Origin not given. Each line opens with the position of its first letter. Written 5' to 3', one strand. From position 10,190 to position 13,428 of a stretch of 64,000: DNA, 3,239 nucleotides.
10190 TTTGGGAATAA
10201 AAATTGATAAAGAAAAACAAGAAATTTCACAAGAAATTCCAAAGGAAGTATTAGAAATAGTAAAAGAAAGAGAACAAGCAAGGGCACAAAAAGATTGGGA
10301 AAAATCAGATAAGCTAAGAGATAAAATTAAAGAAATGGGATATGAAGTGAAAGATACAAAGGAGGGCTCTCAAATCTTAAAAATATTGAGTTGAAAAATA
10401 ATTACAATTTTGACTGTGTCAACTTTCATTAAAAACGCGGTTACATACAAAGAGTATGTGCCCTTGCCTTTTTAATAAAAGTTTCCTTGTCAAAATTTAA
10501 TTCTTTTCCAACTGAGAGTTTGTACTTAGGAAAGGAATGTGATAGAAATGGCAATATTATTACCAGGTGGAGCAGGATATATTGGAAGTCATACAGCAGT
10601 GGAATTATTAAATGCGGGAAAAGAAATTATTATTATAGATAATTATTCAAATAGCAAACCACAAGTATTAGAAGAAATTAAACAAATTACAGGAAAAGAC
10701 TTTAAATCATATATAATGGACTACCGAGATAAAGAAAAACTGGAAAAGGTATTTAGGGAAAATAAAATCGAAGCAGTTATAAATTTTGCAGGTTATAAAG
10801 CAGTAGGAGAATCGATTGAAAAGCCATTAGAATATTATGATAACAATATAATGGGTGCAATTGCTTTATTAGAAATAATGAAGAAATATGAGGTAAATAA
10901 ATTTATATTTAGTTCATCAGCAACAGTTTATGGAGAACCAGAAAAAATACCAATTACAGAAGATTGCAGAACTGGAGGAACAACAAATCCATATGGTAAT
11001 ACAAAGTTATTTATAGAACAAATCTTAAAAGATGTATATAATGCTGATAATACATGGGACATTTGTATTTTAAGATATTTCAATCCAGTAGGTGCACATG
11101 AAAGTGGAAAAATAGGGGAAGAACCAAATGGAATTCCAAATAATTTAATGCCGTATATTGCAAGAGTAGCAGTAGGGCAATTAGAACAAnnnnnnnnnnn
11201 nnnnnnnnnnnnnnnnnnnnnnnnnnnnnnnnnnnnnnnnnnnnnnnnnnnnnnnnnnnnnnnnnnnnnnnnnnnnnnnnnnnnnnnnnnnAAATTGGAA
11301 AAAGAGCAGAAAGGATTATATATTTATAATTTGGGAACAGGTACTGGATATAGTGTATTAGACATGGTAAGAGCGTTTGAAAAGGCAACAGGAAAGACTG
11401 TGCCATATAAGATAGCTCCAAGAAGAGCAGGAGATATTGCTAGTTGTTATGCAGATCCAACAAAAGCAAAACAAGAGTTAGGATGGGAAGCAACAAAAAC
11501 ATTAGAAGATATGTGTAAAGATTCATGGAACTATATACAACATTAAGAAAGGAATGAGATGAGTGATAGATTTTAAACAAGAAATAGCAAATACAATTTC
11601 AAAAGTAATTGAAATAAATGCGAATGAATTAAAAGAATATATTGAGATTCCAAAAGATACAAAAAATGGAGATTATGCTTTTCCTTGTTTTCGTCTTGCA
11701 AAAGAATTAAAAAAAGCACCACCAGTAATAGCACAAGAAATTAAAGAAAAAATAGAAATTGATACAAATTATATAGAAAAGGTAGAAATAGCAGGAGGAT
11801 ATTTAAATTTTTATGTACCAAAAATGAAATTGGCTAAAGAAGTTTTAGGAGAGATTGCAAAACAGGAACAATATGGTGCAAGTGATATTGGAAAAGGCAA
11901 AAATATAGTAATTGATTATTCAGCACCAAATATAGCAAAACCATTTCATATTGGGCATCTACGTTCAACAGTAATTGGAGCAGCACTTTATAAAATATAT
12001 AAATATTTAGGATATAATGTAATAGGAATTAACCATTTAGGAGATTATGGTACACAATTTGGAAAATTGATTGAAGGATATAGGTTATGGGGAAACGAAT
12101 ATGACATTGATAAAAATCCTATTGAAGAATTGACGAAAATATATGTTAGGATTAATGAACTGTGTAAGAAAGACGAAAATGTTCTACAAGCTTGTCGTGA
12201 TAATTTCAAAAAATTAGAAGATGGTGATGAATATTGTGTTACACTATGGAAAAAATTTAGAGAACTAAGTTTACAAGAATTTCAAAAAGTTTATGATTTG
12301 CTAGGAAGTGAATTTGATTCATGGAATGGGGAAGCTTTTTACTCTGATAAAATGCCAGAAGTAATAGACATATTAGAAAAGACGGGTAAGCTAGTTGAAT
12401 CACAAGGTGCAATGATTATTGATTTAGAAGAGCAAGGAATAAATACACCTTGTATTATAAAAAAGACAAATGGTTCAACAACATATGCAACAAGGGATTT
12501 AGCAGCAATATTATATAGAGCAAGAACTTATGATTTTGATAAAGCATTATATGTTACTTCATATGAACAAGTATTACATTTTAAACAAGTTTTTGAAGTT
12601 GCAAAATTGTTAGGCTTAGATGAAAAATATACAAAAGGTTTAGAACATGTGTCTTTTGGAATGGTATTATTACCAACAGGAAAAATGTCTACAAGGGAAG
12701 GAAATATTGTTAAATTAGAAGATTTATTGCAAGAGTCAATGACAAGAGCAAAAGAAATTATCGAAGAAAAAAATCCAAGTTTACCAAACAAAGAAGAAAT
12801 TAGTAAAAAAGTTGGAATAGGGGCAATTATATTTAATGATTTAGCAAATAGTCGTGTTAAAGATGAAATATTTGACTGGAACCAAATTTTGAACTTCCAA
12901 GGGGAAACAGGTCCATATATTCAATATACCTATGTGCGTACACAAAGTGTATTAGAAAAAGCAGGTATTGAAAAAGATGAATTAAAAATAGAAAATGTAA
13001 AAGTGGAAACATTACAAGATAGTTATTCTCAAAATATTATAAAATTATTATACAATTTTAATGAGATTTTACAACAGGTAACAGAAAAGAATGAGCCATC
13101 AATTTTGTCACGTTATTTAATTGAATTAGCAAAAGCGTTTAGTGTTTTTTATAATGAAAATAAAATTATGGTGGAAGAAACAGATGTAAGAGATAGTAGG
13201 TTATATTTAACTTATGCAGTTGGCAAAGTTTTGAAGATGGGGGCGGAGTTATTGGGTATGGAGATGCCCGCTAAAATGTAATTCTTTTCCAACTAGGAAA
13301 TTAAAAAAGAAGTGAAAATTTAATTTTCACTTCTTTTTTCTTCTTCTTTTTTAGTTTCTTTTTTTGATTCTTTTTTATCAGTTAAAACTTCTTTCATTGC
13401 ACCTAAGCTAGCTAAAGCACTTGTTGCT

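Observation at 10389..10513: Family 2: about 125-nt long-hairpin elements with conserved termini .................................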

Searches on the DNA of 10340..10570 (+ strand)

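Call 40: search_rna_families(source=window, start=10340, end=10570, threshold=evalue, max_evalue=10)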
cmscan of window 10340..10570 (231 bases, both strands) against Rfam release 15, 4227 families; matches with E-value up to 10: 15.
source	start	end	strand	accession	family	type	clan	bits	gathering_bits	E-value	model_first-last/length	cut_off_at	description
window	10406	10497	+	RF03659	MIR2871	Gene; miRNA;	-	24.7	99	0.012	1-118/118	no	MIR2871 microRNA precursor family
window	10384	10517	-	RF03926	MIR1435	Gene; miRNA;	-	22.4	94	0.3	1-186/186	no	MIR1435 microRNA precursor family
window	10406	10497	+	RF03616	MIR1888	Gene; miRNA;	-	20.4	72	0.12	1-101/101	no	MIR1888 microRNA precursor family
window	10391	10510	-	RF04174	MIR4208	Gene; miRNA;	-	18.3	140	1.7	1-191/191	no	MIR4208 microRNA precursor family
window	10390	10512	-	RF03940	MIR9563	Gene; miRNA;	-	18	90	0.53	1-127/127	no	MIR9563 microRNA precursor family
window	10355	10418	+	RF02408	snoR124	Gene; snRNA; snoRNA; CD-box;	-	17.6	70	3.2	1-77/77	no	Small nucleolar RNA snoR124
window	10390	10512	-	RF03743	MIR7696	Gene; miRNA;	-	17.1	83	1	1-88/88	no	MIR7696 microRNA precursor family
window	10394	10508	-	RF04111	MIR6274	Gene; miRNA;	-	16.8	80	1.4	1-107/107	no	MIR6274 microRNA precursor family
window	10406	10497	-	RF03616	MIR1888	Gene; miRNA;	-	16.7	72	1.2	1-101/101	no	MIR1888 microRNA precursor family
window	10390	10512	+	RF03940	MIR9563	Gene; miRNA;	-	15.5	90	2.3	1-127/127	no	MIR9563 microRNA precursor family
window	10410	10493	+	RF04140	mir-3118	Gene; miRNA;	-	15.5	89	2.7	1-76/76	no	mir-3118 microRNA precursor family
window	10424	10480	+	RF00668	mir-302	Gene; miRNA;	CL00096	14.6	55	4.3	1-68/68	no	mir-302 microRNA precursor family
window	10405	10474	+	RF01952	SOX2OT_exon2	Gene; lncRNA;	-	11.6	45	2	1-69/69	no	SOX2 overlapping transcript exon 2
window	10416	10549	-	RF02132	HOXB13-AS1_1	Gene; lncRNA;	-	11.5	60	2.3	1-136/136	no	HOXB13 antisense RNA 1 conserved region 1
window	10390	10512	-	RF04223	MIR2619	Gene; miRNA;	-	10.2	113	5.4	34-169/202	no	MIR2619 microRNA precursor family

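Call 60: search_dna_similar(query=window:10385-10555:+, collection=phages, mode=distant, max_evalue=0.001, max_rows=15)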
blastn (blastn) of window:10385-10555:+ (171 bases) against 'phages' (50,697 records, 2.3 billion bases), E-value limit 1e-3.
No match.

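Call 61: search_dna_similar(query=window:10385-10555:+, collection=plasmids, mode=distant, max_evalue=0.001, max_rows=15)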
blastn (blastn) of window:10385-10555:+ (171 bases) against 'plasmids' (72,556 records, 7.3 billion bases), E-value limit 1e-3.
No match.
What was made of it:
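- Tried and rejected: Phage and plasmid collections by blastn: no match (calls 60, 61).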

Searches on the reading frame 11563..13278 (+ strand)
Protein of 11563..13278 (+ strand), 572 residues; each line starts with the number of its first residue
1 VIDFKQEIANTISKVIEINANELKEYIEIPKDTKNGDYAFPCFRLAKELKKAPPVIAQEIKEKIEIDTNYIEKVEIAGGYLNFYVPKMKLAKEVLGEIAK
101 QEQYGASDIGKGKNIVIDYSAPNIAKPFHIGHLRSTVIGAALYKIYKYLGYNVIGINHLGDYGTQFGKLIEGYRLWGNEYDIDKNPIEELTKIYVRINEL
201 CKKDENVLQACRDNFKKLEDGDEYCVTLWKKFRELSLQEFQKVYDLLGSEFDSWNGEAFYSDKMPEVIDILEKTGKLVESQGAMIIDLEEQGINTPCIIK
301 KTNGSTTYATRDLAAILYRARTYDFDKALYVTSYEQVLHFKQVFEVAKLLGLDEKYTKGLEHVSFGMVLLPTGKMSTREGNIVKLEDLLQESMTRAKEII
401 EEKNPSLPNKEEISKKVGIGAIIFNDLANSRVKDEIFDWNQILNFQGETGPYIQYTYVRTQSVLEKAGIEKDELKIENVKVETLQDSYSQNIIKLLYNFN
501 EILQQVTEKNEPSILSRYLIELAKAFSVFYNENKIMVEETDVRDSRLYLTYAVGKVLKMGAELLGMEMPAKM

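Call 54: find_homologous_proteins(query=window:11563-13278:+, max_evalue=1e-50)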
Query window:11563-13278:+ (572 aa): 8000 proteins with E <= 1e-50 among 8000 candidates; the best 120 are listed.
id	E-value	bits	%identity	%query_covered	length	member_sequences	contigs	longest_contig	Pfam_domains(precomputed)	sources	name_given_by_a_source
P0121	0.0e+0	1390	-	-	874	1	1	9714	PF05746.22,PF00750.26,PF03485.22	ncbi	-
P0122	0.0e+0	1270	100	100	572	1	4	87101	PF05746.22,PF00750.26,PF03485.22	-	-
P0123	0.0e+0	1102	85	100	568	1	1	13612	PF05746.22,PF00750.26,PF03485.22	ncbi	-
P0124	0.0e+0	1098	85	100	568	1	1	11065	PF05746.22,PF00750.26,PF03485.22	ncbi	-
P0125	0.0e+0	1094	85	100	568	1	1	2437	PF05746.22,PF00750.26,PF03485.22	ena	-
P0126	0.0e+0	1091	84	100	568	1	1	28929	PF05746.22,PF00750.26,PF03485.22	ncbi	-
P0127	0.0e+0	1085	84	100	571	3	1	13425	PF05746.22,PF00750.26,PF03485.22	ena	-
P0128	0.0e+0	1083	84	100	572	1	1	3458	PF05746.22,PF00750.26,PF03485.22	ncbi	-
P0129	0.0e+0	1064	82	100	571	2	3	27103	PF05746.22,PF00750.26,PF03485.22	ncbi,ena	-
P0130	0.0e+0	1062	81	100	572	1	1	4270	PF05746.22,PF00750.26,PF03485.22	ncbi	-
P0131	0.0e+0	1062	82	100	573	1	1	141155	PF05746.22,PF00750.26,PF03485.22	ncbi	-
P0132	0.0e+0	1062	82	100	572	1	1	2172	PF05746.22,PF00750.26,PF03485.22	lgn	-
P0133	0.0e+0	1062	81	100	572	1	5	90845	PF05746.22,PF00750.26,PF03485.22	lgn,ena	-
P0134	0.0e+0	1060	81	100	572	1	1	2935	PF05746.22,PF00750.26,PF03485.22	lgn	-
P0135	0.0e+0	1060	81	100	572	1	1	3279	PF05746.22,PF00750.26,PF03485.22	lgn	-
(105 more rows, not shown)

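Call 55: find_encoding_contigs(protein=P0126, flank=10000, max_places=1)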
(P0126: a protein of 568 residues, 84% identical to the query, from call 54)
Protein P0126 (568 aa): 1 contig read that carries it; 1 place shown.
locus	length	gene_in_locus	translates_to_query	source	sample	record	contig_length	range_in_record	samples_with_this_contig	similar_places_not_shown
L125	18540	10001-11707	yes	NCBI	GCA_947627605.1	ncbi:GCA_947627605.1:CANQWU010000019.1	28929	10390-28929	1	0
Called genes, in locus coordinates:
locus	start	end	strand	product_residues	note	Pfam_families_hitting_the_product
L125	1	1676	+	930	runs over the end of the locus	PF04760:IF2_N, PF00009:GTP_EFTU, PF01926:MMR_HSR1, PF22042:EF-G_D2, PF11987:IF-2, PF03144:GTP_EFTU_D2 (weak)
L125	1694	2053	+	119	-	PF02033:RBFA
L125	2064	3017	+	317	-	PF01368:DHH, PF02272:DHHA1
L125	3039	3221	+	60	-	PF01509:TruB_N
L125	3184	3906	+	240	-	PF01509:TruB_N, PF16198:TruB_C_2, PF09157:TruB-C_2 (weak)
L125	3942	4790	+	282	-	-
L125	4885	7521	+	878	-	PF00912:Transgly, PF00905:Transpeptidase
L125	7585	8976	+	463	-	PF01406:tRNA-synt_1e, PF09334:tRNA-synt_1g (faint), PF23493:CysS_C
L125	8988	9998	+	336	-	PF00106:adh_short, PF01073:3Beta_HSD, PF01370:Epimerase, PF02719:Polysacc_synt_2, PF03435:Sacchrp_dh_NADP (weak), PF04321:RmlD_sub_bind, PF08659:KR (weak), PF16363:GDP_Man_Dehyd, +2 more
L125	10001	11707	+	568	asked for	PF03485:Arg_tRNA_synt_N, PF00750:tRNA-synt_1d, PF05746:DALR_1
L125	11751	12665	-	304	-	PF01145:Band_7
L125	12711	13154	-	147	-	PF01957:NfeD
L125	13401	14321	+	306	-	PF01565:FAD_binding_4, PF02873:MurB_C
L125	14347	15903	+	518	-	PF01933:CofD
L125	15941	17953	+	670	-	PF12439:GDE_N, PF06202:GDE_C, PF17389:Bac_rhamnosid6H (faint), PF22422:MGH1-like_GH (weak)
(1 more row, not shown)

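Call 56: find_encoding_contigs(protein=P0123, flank=10000, max_places=1)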
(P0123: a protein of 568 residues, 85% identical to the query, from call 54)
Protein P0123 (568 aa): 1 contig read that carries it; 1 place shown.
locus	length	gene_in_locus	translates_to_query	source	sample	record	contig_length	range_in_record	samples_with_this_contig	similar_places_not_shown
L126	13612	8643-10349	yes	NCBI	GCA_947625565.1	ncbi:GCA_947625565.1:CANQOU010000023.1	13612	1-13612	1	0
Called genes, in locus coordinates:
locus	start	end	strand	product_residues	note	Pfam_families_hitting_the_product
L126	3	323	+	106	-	?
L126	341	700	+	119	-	PF02033:RBFA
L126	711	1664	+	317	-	PF01368:DHH, PF02272:DHHA1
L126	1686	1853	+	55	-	PF01509:TruB_N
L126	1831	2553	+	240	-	PF01509:TruB_N, PF16198:TruB_C_2, PF09157:TruB-C_2 (weak)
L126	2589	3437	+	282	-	-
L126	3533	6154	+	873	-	PF00912:Transgly, PF00905:Transpeptidase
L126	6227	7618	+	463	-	PF01406:tRNA-synt_1e, PF09334:tRNA-synt_1g (faint), PF23493:CysS_C (weak)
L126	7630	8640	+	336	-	PF00106:adh_short, PF01073:3Beta_HSD, PF01370:Epimerase, PF02719:Polysacc_synt_2, PF03435:Sacchrp_dh_NADP (weak), PF04321:RmlD_sub_bind, PF08659:KR (weak), PF16363:GDP_Man_Dehyd, +2 more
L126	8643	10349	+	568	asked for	PF03485:Arg_tRNA_synt_N, PF00750:tRNA-synt_1d, PF05746:DALR_1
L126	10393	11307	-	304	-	PF01145:Band_7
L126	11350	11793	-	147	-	PF01957:NfeD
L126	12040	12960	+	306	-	PF01565:FAD_binding_4, PF02873:MurB_C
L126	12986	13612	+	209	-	?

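Call 57: find_encoding_contigs(protein=P0131, flank=10000, max_places=1)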
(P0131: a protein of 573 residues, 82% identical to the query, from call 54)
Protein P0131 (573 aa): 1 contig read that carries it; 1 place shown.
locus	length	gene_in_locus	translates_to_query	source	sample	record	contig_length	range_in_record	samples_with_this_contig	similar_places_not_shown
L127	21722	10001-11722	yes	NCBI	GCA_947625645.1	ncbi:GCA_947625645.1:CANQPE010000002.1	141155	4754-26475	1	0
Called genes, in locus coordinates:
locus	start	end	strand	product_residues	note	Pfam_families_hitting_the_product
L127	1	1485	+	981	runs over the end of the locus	-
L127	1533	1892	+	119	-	PF02033:RBFA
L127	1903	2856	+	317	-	PF01368:DHH, PF02272:DHHA1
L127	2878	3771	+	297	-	PF01509:TruB_N, PF16198:TruB_C_2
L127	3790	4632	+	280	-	-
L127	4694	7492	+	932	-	-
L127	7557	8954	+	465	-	PF01406:tRNA-synt_1e, PF09334:tRNA-synt_1g (faint), PF23493:CysS_C (weak)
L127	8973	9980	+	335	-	PF00106:adh_short (weak), PF01073:3Beta_HSD, PF01370:Epimerase, PF02719:Polysacc_synt_2, PF04321:RmlD_sub_bind, PF05368:NmrA (faint), PF13460:NAD_binding_10 (weak), PF16363:GDP_Man_Dehyd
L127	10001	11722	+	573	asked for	PF03485:Arg_tRNA_synt_N, PF00750:tRNA-synt_1d, PF05746:DALR_1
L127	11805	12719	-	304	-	PF01145:Band_7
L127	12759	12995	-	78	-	PF01957:NfeD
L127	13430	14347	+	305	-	PF01565:FAD_binding_4, PF02873:MurB_C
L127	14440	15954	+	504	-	PF01933:CofD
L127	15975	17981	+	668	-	PF12439:GDE_N, PF06202:GDE_C, PF01204:Trehalase (faint), PF17389:Bac_rhamnosid6H (weak), PF22422:MGH1-like_GH, PF03200:Glyco_hydro_63 (weak)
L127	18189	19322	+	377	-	PF00589:Phage_integrase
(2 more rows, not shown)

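Call 91: find_encoding_contigs(protein=P0122, flank=7000, max_places=5)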
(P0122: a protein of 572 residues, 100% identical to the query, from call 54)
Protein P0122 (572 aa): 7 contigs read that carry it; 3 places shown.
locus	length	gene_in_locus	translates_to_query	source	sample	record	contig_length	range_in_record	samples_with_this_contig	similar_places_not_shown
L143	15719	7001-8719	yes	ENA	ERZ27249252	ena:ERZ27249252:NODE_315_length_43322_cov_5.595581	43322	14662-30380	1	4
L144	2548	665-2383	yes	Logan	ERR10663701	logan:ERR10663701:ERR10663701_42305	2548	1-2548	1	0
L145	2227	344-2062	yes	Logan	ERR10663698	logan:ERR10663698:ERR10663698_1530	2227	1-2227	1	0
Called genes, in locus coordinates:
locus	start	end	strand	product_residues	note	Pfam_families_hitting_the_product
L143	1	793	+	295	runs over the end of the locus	PF01509:TruB_N, PF16198:TruB_C_2, PF09157:TruB-C_2 (weak)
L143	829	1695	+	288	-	-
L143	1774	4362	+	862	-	PF00912:Transgly, PF00905:Transpeptidase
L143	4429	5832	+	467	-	PF01406:tRNA-synt_1e, PF09334:tRNA-synt_1g (faint), PF23493:CysS_C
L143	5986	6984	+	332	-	PF00106:adh_short (weak), PF01073:3Beta_HSD, PF01370:Epimerase, PF02719:Polysacc_synt_2, PF03435:Sacchrp_dh_NADP (faint), PF04321:RmlD_sub_bind, PF08659:KR (weak), PF16363:GDP_Man_Dehyd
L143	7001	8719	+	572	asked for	PF03485:Arg_tRNA_synt_N, PF00750:tRNA-synt_1d, PF05746:DALR_1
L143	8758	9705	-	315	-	PF01145:Band_7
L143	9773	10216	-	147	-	PF01957:NfeD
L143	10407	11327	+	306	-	PF01565:FAD_binding_4, PF02873:MurB_C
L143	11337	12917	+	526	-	PF01933:CofD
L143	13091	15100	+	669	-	PF12439:GDE_N, PF06202:GDE_C, PF01204:Trehalase (faint), PF17389:Bac_rhamnosid6H (weak)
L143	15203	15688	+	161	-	PF02075:RuvC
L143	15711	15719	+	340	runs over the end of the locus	PF06144:DNA_pol3_delta, PF21694:DNA_pol3_delta_C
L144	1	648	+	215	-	?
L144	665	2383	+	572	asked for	PF03485:Arg_tRNA_synt_N, PF00750:tRNA-synt_1d, PF05746:DALR_1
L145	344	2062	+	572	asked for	PF03485:Arg_tRNA_synt_N, PF00750:tRNA-synt_1d, PF05746:DALR_1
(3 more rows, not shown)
